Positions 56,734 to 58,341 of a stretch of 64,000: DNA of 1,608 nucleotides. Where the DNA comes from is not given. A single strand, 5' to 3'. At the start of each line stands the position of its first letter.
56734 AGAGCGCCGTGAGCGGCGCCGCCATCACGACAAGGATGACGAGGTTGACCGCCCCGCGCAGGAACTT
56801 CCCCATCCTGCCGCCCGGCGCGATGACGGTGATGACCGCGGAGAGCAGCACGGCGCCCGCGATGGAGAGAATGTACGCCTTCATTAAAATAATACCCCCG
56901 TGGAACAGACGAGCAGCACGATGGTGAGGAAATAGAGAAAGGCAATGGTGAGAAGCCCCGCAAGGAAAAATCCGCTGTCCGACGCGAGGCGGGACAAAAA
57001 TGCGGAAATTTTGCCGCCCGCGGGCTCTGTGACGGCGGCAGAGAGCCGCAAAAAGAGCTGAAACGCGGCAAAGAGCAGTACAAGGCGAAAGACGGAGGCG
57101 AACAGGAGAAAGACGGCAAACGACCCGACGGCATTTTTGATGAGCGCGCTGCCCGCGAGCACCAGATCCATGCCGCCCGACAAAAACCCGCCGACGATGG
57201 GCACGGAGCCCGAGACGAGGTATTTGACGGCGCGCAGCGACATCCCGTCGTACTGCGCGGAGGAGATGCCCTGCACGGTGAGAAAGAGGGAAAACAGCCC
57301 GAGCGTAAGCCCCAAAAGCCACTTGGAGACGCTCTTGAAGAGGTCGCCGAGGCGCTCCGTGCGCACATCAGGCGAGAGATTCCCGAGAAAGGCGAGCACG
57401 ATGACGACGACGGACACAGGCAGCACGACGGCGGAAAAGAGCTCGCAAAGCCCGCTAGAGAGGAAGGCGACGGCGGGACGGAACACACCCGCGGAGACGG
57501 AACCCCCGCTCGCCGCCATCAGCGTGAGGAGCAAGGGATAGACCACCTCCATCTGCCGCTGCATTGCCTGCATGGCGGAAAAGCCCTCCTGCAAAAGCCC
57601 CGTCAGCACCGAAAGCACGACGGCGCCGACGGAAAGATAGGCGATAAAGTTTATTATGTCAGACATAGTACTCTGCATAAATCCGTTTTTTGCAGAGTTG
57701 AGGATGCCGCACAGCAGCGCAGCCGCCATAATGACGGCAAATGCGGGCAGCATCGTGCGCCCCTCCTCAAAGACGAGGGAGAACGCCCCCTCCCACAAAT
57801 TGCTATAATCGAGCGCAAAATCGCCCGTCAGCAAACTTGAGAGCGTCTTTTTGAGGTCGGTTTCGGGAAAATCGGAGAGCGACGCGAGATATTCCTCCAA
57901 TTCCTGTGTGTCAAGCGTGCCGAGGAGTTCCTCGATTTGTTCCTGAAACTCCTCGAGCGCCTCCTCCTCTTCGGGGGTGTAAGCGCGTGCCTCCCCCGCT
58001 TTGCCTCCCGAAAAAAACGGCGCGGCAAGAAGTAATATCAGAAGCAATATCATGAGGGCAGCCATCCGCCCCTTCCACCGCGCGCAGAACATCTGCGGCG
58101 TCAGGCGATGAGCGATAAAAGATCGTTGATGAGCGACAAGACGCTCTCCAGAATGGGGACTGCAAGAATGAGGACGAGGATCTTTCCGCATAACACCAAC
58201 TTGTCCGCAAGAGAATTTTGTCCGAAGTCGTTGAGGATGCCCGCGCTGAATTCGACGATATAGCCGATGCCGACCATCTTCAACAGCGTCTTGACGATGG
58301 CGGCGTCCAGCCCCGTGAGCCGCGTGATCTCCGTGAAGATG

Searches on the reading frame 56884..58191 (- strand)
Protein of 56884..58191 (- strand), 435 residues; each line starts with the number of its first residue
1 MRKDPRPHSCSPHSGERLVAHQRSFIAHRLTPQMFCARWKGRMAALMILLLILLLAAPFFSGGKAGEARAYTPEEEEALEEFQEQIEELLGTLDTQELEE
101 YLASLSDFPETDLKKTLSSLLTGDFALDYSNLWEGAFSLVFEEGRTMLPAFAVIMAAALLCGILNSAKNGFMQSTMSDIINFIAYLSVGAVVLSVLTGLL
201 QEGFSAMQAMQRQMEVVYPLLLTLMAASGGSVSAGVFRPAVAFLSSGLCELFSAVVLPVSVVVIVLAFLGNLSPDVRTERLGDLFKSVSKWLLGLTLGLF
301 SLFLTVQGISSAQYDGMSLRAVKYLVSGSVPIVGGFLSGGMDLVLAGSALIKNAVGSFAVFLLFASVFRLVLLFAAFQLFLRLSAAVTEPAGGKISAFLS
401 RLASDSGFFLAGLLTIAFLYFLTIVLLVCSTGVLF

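Call 5: search_protein_families(library=pfam, proteins=[window:56884-58191:-])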
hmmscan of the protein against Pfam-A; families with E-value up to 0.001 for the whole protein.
window:56884-58191:- (435 aa): 1 family
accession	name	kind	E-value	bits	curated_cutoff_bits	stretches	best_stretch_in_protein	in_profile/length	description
PF09546.15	Spore_III_AE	-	1.5e-59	202.3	27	1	112-430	2-320/321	Stage III sporulation protein AE (spore_III_AE)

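Call 6: find_encoding_contigs(protein=window:56884-58191:-, flank=10000, max_places=10)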
Protein window:56884-58191:- (435 aa): no gene with exactly this product is on record in the collection.
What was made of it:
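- Tried and rejected: Looking up the window's SpoIIIAE ORF in public assemblies found nothing, probably because the start codon was called wrongly (call 6).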
